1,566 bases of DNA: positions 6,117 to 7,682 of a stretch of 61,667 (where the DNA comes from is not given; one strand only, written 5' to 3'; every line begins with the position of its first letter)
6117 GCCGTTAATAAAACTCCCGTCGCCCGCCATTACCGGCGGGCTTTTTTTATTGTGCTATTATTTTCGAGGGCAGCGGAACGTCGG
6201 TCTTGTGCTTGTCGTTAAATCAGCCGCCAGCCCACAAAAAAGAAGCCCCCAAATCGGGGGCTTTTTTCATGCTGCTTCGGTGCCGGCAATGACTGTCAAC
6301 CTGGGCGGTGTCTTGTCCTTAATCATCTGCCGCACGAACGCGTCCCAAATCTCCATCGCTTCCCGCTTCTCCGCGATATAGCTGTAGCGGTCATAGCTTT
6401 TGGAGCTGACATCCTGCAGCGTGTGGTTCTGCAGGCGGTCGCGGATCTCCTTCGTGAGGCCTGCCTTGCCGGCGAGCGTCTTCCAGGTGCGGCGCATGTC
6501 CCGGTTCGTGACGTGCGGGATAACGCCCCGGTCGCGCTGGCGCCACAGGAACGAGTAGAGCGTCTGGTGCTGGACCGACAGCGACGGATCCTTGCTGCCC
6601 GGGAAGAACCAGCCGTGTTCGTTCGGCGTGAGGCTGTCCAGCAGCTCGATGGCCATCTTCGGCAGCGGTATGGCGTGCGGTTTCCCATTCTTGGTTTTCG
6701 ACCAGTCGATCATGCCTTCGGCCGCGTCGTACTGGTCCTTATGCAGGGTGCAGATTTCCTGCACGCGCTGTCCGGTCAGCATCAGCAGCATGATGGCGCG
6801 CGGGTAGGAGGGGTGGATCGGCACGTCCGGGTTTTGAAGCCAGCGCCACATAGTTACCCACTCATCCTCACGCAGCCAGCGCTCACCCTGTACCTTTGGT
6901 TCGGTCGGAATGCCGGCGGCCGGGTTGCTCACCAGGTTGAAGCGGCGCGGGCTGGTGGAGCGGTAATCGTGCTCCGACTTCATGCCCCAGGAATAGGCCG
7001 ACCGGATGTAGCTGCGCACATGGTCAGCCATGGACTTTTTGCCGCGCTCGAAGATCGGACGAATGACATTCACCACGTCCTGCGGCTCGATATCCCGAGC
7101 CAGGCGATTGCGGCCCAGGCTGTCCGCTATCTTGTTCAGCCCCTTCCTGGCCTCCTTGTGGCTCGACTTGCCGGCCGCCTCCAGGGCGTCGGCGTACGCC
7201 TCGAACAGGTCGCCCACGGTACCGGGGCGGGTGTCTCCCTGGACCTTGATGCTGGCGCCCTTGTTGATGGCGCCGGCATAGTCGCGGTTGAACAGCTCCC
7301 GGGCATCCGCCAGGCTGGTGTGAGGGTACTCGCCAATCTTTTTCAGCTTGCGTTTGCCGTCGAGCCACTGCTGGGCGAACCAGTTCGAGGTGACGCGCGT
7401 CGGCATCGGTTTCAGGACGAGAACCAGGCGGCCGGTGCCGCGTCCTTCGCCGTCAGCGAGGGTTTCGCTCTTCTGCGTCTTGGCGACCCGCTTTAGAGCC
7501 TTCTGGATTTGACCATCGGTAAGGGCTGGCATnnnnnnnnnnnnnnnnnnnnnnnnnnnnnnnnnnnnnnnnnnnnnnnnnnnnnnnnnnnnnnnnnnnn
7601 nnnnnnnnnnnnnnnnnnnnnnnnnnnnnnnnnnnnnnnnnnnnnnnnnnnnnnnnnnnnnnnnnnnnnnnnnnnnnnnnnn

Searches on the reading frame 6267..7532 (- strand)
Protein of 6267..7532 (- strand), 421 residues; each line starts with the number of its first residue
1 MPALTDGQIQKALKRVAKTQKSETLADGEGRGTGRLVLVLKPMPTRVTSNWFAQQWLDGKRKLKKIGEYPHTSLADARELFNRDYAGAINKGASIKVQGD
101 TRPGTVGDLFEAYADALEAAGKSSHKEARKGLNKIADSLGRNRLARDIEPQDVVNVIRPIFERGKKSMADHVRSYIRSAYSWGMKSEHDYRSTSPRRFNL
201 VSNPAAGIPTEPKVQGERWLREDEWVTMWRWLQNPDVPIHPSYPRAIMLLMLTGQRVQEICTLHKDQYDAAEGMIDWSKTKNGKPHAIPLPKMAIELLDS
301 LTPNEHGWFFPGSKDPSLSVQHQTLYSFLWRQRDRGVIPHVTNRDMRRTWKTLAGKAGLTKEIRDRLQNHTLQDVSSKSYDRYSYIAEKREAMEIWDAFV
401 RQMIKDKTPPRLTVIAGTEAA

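Call 3: search_protein_families(library=pfam, proteins=[window:6267-7532:-], max_evalue=0.1)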
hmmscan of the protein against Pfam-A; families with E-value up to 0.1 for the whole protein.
window:6267-7532:- (421 aa): 4 families
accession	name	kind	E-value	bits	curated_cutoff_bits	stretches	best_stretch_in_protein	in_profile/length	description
PF00589.27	Phage_integrase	-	5.1e-10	39.8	27.1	1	219-365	2-125/172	Phage integrase family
PF22022.2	Phage_int_M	-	4.1e-07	30.6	27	1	123-188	19-84/96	Phage integrase central domain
PF13356.12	Arm-DNA-bind_3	-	2.9e-06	27.7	27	1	4-93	1-74/83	Arm DNA-binding domain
PF14361.12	RsbRD_N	-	0.069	14.3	24.3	0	105-157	40-92/104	RsbT co-antagonist protein rsbRD N-terminal domain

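Call 4: search_protein_families(library=ncbifam, proteins=[window:6267-7532:-], max_evalue=0.1)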
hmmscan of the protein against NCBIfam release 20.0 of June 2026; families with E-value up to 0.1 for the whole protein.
window:6267-7532:- (421 aa): 5 families
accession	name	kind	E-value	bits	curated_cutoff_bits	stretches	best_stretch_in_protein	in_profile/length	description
NF007246.0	PRK09692.1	domain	5.3e-09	35.2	434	1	256-402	248-395/413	integrase domain-containing protein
NF040815.2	recomb_XerA_Arch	equivalog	6.2e-06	26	220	1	247-360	118-232/263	site-specific tyrosine recombinase/integron integrase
TIGR02225.1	recomb_XerD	equivalog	0.0058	16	329.6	1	234-301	115-183/290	site-specific tyrosine recombinase XerD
NF001399.0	PRK00283.1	subfamily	0.01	15.1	279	1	247-318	140-210/300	tyrosine recombinase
NF007371.0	PRK09871.1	subfamily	0.06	12.9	222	0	247-308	32-93/198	tyrosine-type DNA invertase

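Call 5: search_protein_families(library=phrogs, proteins=[window:6267-7532:-], max_evalue=0.01)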
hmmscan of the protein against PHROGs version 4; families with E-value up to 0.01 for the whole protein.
window:6267-7532:- (421 aa): 6 families
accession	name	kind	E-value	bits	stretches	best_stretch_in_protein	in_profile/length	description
phrog_1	-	integration and excision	3.4e-50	172.9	1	3-409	92-460/611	integrase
phrog_216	-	integration and excision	1.5e-16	61.3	1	201-395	35-236/301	integrase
phrog_17497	-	unknown function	7e-11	43.3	1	314-406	33-122/133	-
phrog_3423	-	unknown function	4.5e-07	31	1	3-92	7-83/157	-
phrog_24775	-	unknown function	1.9e-06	29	1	341-404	28-90/101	-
phrog_7244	-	integration and excision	0.00012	22.4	1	124-290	95-243/263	integrase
